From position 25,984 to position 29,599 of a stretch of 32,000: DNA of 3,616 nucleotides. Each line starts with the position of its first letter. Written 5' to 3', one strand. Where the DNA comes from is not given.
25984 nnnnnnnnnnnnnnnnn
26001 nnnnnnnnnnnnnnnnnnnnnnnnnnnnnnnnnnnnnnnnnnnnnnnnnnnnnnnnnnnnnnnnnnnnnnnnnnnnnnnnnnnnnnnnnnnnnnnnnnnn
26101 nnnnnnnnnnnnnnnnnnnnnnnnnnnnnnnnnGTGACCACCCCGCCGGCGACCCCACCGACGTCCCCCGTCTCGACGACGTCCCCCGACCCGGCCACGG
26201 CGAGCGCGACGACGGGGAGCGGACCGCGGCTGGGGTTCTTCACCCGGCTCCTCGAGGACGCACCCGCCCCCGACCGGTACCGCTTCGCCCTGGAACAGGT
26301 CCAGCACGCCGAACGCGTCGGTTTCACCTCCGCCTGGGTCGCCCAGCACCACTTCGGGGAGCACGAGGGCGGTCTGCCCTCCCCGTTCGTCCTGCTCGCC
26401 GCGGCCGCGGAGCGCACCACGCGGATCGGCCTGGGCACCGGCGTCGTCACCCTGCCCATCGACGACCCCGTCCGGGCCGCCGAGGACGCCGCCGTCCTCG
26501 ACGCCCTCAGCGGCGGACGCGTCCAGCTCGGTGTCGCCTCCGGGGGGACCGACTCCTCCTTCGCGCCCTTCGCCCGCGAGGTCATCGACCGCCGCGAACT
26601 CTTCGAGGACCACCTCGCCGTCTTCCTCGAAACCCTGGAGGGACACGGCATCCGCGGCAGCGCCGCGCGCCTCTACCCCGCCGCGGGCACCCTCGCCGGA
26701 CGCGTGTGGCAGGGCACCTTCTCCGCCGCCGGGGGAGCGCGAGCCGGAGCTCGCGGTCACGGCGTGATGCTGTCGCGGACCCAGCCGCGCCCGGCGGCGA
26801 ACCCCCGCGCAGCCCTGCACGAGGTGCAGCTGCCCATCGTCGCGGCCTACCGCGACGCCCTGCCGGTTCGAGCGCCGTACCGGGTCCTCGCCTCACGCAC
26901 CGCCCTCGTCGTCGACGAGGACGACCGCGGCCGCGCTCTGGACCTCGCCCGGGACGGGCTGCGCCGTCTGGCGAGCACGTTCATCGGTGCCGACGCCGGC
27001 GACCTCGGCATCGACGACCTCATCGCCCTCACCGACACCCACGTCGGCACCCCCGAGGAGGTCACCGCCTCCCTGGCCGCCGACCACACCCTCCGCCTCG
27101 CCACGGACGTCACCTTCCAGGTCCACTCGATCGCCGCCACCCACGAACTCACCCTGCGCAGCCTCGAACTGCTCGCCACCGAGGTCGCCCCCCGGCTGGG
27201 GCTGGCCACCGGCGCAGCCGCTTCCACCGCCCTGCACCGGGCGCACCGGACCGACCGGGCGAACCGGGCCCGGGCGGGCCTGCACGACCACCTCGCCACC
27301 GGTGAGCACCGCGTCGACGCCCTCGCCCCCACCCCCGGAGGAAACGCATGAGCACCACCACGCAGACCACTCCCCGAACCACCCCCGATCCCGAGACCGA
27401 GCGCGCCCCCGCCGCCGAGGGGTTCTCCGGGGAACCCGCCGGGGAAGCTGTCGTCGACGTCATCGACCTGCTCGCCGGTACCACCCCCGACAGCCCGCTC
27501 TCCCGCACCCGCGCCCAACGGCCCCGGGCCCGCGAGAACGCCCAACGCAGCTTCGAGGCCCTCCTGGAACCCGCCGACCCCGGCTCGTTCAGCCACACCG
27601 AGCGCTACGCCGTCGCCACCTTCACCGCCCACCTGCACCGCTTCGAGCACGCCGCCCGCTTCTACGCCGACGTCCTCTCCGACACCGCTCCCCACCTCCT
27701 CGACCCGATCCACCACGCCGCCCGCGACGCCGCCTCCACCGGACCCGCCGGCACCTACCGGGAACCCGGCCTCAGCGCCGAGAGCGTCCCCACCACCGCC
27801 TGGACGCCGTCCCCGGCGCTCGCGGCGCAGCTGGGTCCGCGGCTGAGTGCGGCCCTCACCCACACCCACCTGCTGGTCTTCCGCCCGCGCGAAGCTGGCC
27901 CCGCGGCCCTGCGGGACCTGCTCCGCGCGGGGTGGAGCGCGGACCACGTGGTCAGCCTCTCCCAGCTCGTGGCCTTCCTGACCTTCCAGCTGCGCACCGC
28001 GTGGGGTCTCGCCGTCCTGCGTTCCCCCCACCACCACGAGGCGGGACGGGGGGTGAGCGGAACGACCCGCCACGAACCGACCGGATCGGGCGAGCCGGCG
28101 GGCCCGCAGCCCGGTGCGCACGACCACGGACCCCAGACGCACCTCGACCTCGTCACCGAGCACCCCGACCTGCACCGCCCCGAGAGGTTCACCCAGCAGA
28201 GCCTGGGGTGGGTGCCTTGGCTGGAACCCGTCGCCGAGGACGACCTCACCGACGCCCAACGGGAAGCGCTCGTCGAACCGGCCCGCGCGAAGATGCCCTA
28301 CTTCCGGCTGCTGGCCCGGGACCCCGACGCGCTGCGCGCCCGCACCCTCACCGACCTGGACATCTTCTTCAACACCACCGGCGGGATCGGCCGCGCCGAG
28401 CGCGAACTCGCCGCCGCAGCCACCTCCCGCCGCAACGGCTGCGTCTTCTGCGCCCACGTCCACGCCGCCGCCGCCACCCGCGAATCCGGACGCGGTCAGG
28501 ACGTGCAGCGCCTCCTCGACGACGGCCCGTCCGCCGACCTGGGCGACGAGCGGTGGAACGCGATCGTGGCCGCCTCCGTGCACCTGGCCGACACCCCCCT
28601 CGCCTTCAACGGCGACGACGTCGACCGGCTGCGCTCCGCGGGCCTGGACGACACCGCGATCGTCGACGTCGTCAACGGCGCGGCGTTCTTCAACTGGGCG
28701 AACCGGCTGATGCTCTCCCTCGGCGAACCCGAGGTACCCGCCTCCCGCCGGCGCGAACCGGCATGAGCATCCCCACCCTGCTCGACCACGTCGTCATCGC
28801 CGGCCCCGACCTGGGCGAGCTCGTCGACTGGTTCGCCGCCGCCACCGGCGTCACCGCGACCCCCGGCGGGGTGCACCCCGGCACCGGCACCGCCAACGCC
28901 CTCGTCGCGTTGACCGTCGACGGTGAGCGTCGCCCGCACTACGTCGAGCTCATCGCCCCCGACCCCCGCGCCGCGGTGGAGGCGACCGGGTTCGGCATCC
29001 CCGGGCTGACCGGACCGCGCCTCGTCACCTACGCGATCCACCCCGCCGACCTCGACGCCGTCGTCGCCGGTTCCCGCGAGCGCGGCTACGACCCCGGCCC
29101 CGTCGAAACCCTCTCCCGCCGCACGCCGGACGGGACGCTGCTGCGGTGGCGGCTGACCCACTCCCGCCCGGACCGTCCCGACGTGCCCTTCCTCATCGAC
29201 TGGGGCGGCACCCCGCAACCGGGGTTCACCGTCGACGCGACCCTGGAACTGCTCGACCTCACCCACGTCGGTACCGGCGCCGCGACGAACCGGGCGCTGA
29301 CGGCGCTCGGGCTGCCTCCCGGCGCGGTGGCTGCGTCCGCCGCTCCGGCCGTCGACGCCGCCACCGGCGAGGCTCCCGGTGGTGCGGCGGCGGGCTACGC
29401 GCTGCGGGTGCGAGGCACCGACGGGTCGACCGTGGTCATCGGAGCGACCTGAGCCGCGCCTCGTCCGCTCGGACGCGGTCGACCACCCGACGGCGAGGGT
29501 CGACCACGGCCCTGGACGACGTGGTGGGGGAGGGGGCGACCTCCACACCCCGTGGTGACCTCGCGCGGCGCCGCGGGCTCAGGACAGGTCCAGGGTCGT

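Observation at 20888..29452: SAM-riboswitch-led 7-gene operon (family-5 SBP, 2 permeases, fused ATPase, LLM monooxygenase, double CMD/AhpD, VOC): candidate uncharacterised sulfur/methionine-scavenging system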

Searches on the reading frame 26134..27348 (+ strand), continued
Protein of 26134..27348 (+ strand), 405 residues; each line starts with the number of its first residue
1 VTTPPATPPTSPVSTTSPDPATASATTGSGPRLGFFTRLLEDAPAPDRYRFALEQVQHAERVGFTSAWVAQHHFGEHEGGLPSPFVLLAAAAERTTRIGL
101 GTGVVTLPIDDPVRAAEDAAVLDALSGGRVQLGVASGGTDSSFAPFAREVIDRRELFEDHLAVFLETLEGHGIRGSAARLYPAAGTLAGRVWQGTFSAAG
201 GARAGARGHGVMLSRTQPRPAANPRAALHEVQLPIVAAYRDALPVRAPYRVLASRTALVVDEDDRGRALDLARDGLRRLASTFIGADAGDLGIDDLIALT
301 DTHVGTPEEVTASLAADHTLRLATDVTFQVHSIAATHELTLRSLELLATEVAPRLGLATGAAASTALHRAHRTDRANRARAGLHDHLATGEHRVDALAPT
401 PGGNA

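Call 72: get_annotated_region(hit=H39, flank=9000)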
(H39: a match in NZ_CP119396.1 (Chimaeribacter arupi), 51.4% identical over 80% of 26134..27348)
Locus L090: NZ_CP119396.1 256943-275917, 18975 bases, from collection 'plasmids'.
description: Chimaeribacter arupi strain DSM 115072 plasmid p353_DSM_115072, complete sequence
organism: Chimaeribacter arupi (NCBI taxid 2060066)
taxonomy: Bacteria; Pseudomonadota; Gammaproteobacteria; Enterobacterales; Yersiniaceae; Chimaeribacter; Chimaeribacter arupi
host: -; source: Homo sapiens,blood culture; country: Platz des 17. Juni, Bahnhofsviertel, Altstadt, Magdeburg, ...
typing (MOB-suite, as given by PLSDB): non-mobilizable
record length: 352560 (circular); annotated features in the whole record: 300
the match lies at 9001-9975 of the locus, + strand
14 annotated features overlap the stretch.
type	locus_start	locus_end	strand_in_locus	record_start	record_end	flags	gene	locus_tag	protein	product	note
CDS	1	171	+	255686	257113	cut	-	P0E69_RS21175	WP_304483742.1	hypothetical protein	-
CDS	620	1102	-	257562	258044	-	-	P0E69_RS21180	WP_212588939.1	hypothetical protein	-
CDS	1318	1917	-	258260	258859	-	-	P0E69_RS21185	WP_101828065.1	TetR/AcrR family transcriptional regulator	GO:0006355 - regulation of DNA-templated transcription [Evidence IEA]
CDS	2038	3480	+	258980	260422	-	-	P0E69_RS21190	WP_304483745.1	amidase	-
CDS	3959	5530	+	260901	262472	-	-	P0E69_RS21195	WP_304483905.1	TIGR04028 family ABC transporter substrate-binding protein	GO:0055085 - transmembrane transport [Evidence IEA]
CDS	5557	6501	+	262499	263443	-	-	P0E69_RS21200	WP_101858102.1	ABC transporter permease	GO:0055085 - transmembrane transport [Evidence IEA]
CDS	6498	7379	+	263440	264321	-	-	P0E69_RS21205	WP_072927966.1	ABC transporter permease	-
CDS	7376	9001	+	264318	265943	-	-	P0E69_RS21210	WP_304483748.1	ABC transporter ATP-binding protein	-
CDS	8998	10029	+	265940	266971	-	-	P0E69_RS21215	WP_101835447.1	putative FMN-dependent luciferase-like monooxygenase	-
CDS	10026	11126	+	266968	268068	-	-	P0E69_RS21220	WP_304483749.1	alkylhydroperoxidase domain protein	-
CDS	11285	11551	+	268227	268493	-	-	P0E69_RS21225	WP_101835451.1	hypothetical protein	-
CDS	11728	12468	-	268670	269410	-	-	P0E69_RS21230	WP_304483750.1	SDR family oxidoreductase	-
CDS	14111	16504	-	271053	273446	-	-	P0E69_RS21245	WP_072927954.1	glucose/quinate/shikimate family membrane-bound PQQ-dependent dehydrogenase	-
CDS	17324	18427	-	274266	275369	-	-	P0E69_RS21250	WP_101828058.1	hypothetical protein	-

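Call 97: get_annotated_region(hit=H48, flank=11000)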
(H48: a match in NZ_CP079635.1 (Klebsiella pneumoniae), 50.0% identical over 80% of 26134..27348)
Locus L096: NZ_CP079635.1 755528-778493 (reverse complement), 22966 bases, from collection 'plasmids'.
description: Klebsiella pneumoniae subsp. pneumoniae strain WRC19_AI1572C plasmid pAI1527P_P1, complete sequence
organism: Klebsiella pneumoniae (NCBI taxid 72407)
taxonomy: Bacteria; Pseudomonadota; Gammaproteobacteria; Enterobacterales; Enterobacteriaceae; Klebsiella; Klebsiella pneumoniae
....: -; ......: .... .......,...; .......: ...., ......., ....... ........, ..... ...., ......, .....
typing (MOB-suite, as given by PLSDB): non-mobilizable
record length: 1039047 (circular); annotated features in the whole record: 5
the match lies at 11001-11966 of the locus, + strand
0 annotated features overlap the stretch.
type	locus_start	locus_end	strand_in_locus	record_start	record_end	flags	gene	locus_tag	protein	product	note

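Call 99: search_protein_families(library=ncbifam, proteins=[L096:1022-2764:+, L096:2804-3796:-, L096:3925-4524:-, L096:4714-5745:-, L096:5957-7576:+, L096:11988-13076:+, L096:13086-14240:-, L096:14695-15828:+, L096:17220-18104:-, L096:18116-20527:-], max_evalue=0.00001)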
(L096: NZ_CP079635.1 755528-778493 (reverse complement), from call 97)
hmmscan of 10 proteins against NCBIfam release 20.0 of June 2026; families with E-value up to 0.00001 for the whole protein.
L096:1022-2764:+ (581 aa): 187 families (the best 25 are shown)
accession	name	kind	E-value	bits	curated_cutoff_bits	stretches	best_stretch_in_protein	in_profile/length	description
NF000355.4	ribo_prot_ABC_F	equivalog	1e-90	305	380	1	11-493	4-498/499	ribosomal protection-like ABC-F family protein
NF000169.2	ABCF_Sal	exception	1e-74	252.2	725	2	116-500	116-507/542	Sal family ABC-F type ribosomal protection protein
NF050005.1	ABC_ATPase_Uup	equivalog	8.1e-68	229.1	900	2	15-275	325-593/636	ATP-binding cassette ATPase Uup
NF000168.2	ABCF_Msr_all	exception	3.6e-64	217.2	680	3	231-497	227-481/487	Msr family ABC-F type ribosomal protection protein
NF008358.0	PRK11147.1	equivalog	4.3e-64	216.9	936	2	24-276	334-590/635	ABC transporter ATP-binding protein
NF011646.0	PRK15064.1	equivalog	6.1e-64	216.3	762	2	110-512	135-526/530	ABC-F family ATPase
NF007921.0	PRK10636.1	equivalog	2.1e-62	211.3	917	2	110-498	129-504/638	ABC transporter ATP-binding protein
NF000170.2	ABCF_Vga_all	exception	5.9e-60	203.2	725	2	238-504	207-463/521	Vga family ABC-F type ribosomal protection protein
NF008775.0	PRK11819.1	equivalog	1.9e-59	201.8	599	2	124-489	157-510/556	energy-dependent translational throttle protein EttA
NF000171.1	ABCF_producer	exception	1.2e-58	198.9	800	3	28-197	368-531/541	TlrC/CarA/OleB/SrmB family ABC-F type ribosomal protection protein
TIGR03719.1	ABC_ABC_ChvD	subfamily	1.5e-58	198.8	806.75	2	124-488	155-507/552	energy-dependent translational throttle protein EttA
NF000167.2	ABCF_Lsa_all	exception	1.2e-53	182.9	750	3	103-262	90-248/492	Lsa family ABC-F type ribosomal protection protein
NF045691.1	ABCF_VgaF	exception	3e-52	177.8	975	2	221-500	190-458/459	ABC-F type ribosomal protection protein Vga(F)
NF000514.1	ABCF_OptrA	exception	5.4e-50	170.4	1450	2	325-500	368-538/655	ABC-F type ribosomal protection protein OptrA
NF043038.1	ABCF_CplR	exception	2.8e-46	158.3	780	2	316-509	300-484/544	ABC-F type ribosomal protection protein CplR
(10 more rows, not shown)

L096:2804-3796:- (330 aa): 3 families
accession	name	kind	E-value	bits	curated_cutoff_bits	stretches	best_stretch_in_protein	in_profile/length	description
TIGR01575.1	rimI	equivalog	3.4e-09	36.9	86.4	1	209-306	21-115/132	ribosomal protein S18-alanine N-acetyltransferase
NF045593.1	bilirub_TF_BilQ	equivalog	2.6e-06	27.2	125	1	38-146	20-128/135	bilirubin utilization transcriptional regulator BilQ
NF002926.0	PRK03573.1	equivalog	3.1e-06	27.2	120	1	59-142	43-126/144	transcriptional regulator SlyA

L096:3925-4524:- (199 aa): 3 families
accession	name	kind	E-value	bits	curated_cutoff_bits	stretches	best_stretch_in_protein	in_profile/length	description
NF002317.0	PRK01250.1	equivalog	1.5e-51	174.7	200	1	25-195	5-175/176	inorganic diphosphatase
NF002578.0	PRK02230.1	equivalog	9.7e-37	126.2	246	1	40-191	10-158/185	inorganic pyrophosphatase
NF001886.0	PRK00642.1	equivalog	1.2e-29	103.3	247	1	19-195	9-203/208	inorganic pyrophosphatase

L096:4714-5745:- (343 aa): 0 families

L096:5957-7576:+ (540 aa): 9 families
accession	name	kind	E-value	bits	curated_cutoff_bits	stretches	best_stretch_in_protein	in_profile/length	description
TIGR04028.1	SBP_KPN_01854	hypoth_equivalog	5.5e-266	883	468.5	1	32-538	1-509/509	TIGR04028 family ABC transporter substrate-binding protein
TIGR02294.1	nickel_nikA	equivalog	5.3e-47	160.5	393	1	73-412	46-381/501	nickel ABC transporter substrate-binding protein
NF045468.1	Opp5A_nikA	equivalog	2.3e-31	108.8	600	1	71-500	53-450/488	nickel ABC transporter substrate-binding protein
NF011942.0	PRK15413.1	equivalog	2.8e-30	105.5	594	1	72-417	68-390/512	glutathione ABC transporter substrate-binding protein GsiB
NF047575.1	opine_bind_CntA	exception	8.2e-30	103.8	800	1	75-409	77-411/535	staphylopine-dependent metal ABC transporter substrate-binding lipoprotein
NF045467.1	Opp4A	equivalog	3.2e-29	101.6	650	1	25-410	29-433/556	oligopeptide ABC transporter substrate-binding protein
NF043070.1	DppA_dipep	equivalog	1.3e-17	63.5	1005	1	71-504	70-501/535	dipeptide ABC transporter periplasmic-binding protein DppA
NF011689.0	PRK15109.1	equivalog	2.8e-15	56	560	1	138-539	157-540/547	ABC transporter substrate-binding protein SapA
NF007287.0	PRK09755.1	equivalog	5.7e-06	25.4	1098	0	61-112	63-113/535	ABC transporter substrate-binding protein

L096:11988-13076:+ (363 aa): 4 families
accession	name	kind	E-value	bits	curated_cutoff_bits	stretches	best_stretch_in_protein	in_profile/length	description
TIGR04030.1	perox_Avi_7169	hypoth_equivalog_domain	7.3e-96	319.6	233.15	1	174-360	1-185/185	alkylhydroperoxidase domain protein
TIGR04029.1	CMD_Avi_7170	hypoth_equivalog_domain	3.6e-53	180.9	100.75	2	82-145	111-174/174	CMD domain protein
TIGR01926.1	peroxid_rel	subfamily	6.7e-47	159.6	81.8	1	195-360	9-174/178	peroxidase-related enzyme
TIGR00778.1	ahpD_dom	domain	9.6e-11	41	27.8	1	241-288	1-48/51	alkylhydroperoxidase AhpD family core domain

L096:13086-14240:- (384 aa): 18 families
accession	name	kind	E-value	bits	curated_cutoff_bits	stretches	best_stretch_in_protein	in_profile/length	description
NF007498.0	PRK10091.1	equivalog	4e-204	677.9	499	1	1-383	1-383/390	MFS transporter AraJ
NF033135.1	cmx_cmrA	equivalog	2.4e-66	224.3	400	1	1-371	1-372/374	Cmx/CmrA family chloramphenicol efflux MFS transporter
NF012199.0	cml_V_MFS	exception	4.7e-43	147.6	830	1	3-370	3-371/412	chloramphenicol efflux MFS transporter CmlV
NF002921.0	PRK03545.1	equivalog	7.5e-42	143.7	401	1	4-375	14-383/396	sugar transporter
NF000510.1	efflux_Cmx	exception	3e-29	102.4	800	1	4-373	4-377/391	chloramphenicol efflux MFS transporter Cmx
TIGR00880.1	2_A_01_02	superfamily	1.5e-26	93.2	131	1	41-180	1-140/141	multidrug resistance protein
NF007578.0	PRK10213.1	equivalog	1.2e-25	90.5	584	1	4-301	21-317/396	purine ribonucleoside efflux pump NepI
TIGR00895.1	2A0115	subfamily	2.2e-11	43.4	418.55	1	22-179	35-193/398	aromatic acid/H+ symport family MFS transporter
TIGR00710.1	efflux_Bcr_CflA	subfamily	7.2e-09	35.5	200.9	1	26-344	28-356/385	Bcr/CflA family efflux MFS transporter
NF000218.1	FexA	exception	8.8e-08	31.2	900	1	23-197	41-215/475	chloramphenicol/florfenicol efflux MFS transporter FexA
TIGR00711.1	efflux_EmrB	subfamily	2.2e-07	30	230.2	1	21-184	19-183/485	DHA2 family efflux MFS transporter permease subunit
NF053517.1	HbztTptrPcaK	equivalog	6.8e-07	28.6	770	0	218-376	37-194/437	4-hydroxybenzoate transporter PcaK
NF038077.1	MFS_export_MxcK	equivalog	9.1e-07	28.2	525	1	20-349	28-363/405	myxochelin export MFS transporter MxcK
NF012195.0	tet_MFS_H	exception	1.4e-06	27.7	840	1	22-165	22-166/392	tetracycline efflux MFS transporter Tet(H)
NF012174.0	tet_MFS_A_B_C_D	equivalog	1.7e-06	27.1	475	1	9-329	12-335/382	Tet(A)/Tet(B)/Tet(C) family tetracycline efflux MFS transporter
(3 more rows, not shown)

L096:14695-15828:+ (378 aa): 5 families
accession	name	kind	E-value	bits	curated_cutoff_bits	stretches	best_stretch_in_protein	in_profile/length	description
TIGR03707.1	PPK2_P_aer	equivalog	4.9e-105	350.3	301.8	1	126-348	3-225/230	polyphosphate kinase 2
TIGR03708.1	poly_P_AMP_trns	equivalog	3.7e-64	217.2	547.65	1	105-344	253-489/493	polyphosphate:AMP phosphotransferase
TIGR03709.1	PPK2_rel_1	subfamily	5e-50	170.2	247.2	1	113-343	14-245/264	PPK2 family polyphosphate kinase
NF050016.1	PolyPhAMPPhtase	equivalog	3.7e-49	167.6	800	1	124-344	252-469/472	polyphosphate:AMP phosphotransferase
NF042973.1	ADPpolyPPhtase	equivalog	4.9e-37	127.7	450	1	118-342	21-258/285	ADP-polyphosphate phosphotransferase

L096:17220-18104:- (294 aa): 27 families (the best 25 are shown)
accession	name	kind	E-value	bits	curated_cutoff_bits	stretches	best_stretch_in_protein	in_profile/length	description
TIGR01582.1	FDH-beta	equivalog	7.2e-146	484.6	334.7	1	7-290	1-283/283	formate dehydrogenase subunit beta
NF008134.0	PRK10882.1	equivalog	1.7e-44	152.3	263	1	25-208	34-227/329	hydrogenase 2 operon protein HybA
NF045715.1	sulf_resp_HmcB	equivalog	8.6e-43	146.6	420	1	24-228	31-235/307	sulfate respiration complex iron-sulfur protein HmcB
TIGR02951.1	DMSO_dmsB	equivalog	8.9e-34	116.8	214.1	1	34-192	6-156/161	DMSO/selenate family reductase complex B subunit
NF011569.0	PRK14993.1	equivalog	3.8e-27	95.3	416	1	13-226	27-221/244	tetrathionate reductase subunit TtrB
TIGR03149.1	cyt_nit_nrfC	equivalog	4e-27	95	377.6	1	26-191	35-186/225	cytochrome c nitrite reductase Fe-S protein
NF045797.1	DsrO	equivalog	1.4e-22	80.2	200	1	33-190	47-203/235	sulfate reduction electron transfer complex DsrMKJOP subunit DsrO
TIGR03478.1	DMSO_red_II_bet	subfamily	3.4e-20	72.2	480.7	1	100-189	131-220/321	DMSO reductase family type II enzyme, iron-sulfur subunit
NF041782.1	mnquin_red_QrcC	equivalog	4e-19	69.2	400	1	33-155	4-123/239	menaquinone reductase iron-sulfur cluster-binding subunit QrcC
NF038355.1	FDH3_beta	equivalog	8.1e-19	68.3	240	1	32-163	5-121/180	formate dehydrogenase FDH3 subunit beta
NF042979.1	EthbenzDh_ebdB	equivalog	1.2e-17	63.8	740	1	99-206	152-255/354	ethylbenzene dehydrogenase subunit beta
NF041715.1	arsenate_red_ArrB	equivalog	5.7e-17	62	450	2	32-153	5-109/233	arsenate respiratory reductase iron-sulfur subunit ArrB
NF007382.0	PRK09898.1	equivalog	2.4e-16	59.9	213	1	36-165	65-188/208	ferredoxin-like protein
NF009408.0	PRK12769.1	equivalog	1.2e-14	53.4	1003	1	35-204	8-162/659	formate-dependent uric acid utilization protein AegA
TIGR01660.1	narH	equivalog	1.2e-13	50.3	524.05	1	100-184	183-266/492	nitrate reductase subunit beta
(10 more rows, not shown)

L096:18116-20527:- (803 aa): 23 families
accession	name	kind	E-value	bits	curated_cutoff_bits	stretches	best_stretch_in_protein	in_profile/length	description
TIGR01553.1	formate-DH-alph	equivalog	0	1265.7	814.2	1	1-802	212-1009/1009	formate dehydrogenase-N subunit alpha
NF041513.1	formate_DH_Act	exception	1.7e-225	751.3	1400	2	135-801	374-1047/1067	formate dehydrogenase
TIGR01591.1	Fdh-alpha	equivalog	4.8e-78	262.9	666.25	4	152-261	244-349/672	formate dehydrogenase subunit alpha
NF047855.1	AssmNtatRedNasC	equivalog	5.6e-45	153.8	1100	4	1-96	171-265/708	assimilatory nitrate reductase catalytic subunit NasC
TIGR01701.1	Fdhalpha-like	subfamily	2.4e-29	102.1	582.15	1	7-248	195-404/744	FdhF/YdeP family oxidoreductase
NF010055.0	PRK13532.1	equivalog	3.3e-23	81.9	904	1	6-284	202-460/830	nitrate reductase catalytic subunit NapA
TIGR02166.1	dmsA_ynfE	subfamily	1.6e-22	79.4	777.7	1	5-94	206-299/794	DMSO/selenate family reductase complex A subunit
NF041323.1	Nitr_red_NasA_Halo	equivalog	2.6e-22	79.2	1000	1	6-96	148-238/673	assimilatory nitrate reductase NasA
TIGR01706.1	NAPA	equivalog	1.8e-21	76.2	930.55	1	6-284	202-460/830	periplasmic nitrate reductase subunit alpha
TIGR03479.1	DMSO_red_II_alp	subfamily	3.1e-21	75.2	984.75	2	7-118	221-328/913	molybdopterin-dependent oxidoreductase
NF041885.1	selenate_YnfE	exception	6.6e-21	73.8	1675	1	3-94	211-306/805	selenate/tellurate reductase subunit YnfE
NF012032.0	PRK15488.1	equivalog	6.2e-18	64.2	694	1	6-95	192-282/759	thiosulfate reductase PhsA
NF011566.1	PRK14990.1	exception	4.9e-17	61.2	1600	1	3-94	224-319/814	dimethylsulfoxide reductase subunit A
NF041884.1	selenate_YnfF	exception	5.1e-16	57.7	1650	1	4-94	205-299/798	selenate/tellurate reductase subunit YnfF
NF007406.0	PRK09939.1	equivalog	1.9e-14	52.8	1473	1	146-247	319-416/759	acid resistance putative oxidoreductase YdeP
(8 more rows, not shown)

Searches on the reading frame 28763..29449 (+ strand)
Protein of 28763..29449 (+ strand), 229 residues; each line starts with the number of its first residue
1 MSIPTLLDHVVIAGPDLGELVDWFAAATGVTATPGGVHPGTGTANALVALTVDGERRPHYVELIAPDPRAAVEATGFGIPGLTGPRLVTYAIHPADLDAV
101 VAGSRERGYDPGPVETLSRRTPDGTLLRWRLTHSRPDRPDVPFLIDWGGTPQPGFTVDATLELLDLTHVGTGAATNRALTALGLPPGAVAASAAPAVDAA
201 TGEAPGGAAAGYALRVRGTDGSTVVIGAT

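Call 7: search_protein_families(library=ncbifam, proteins=[window:28763-29449:+], max_evalue=0.001)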
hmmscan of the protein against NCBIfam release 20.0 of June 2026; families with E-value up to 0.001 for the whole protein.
window:28763-29449:+ (229 aa): 0 families

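Call 8: search_protein_families(library=pfam, proteins=[window:28763-29449:+], max_evalue=0.001)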
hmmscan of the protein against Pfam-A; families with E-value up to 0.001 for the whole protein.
window:28763-29449:+ (229 aa): 2 families
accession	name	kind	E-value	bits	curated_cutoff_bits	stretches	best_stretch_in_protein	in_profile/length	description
PF13468.12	Glyoxalase_3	-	9e-36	124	25.1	1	7-165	1-159/176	Glyoxalase-like domain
PF13669.12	Glyoxalase_4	-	9.1e-07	29.6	27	1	8-110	1-92/109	Glyoxalase/Bleomycin resistance protein/Dioxygenase superfamily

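Call 42: search_solved_structures(query=window:28763-29449:+, max_evalue=0.01)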
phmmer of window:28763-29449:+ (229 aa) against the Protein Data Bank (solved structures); distinct sequences matched with E-value up to 0.01: 1.
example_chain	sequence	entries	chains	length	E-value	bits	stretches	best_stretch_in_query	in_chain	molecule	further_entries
6bu2_A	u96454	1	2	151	0.0057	19.6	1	2-110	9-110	Glyoxalase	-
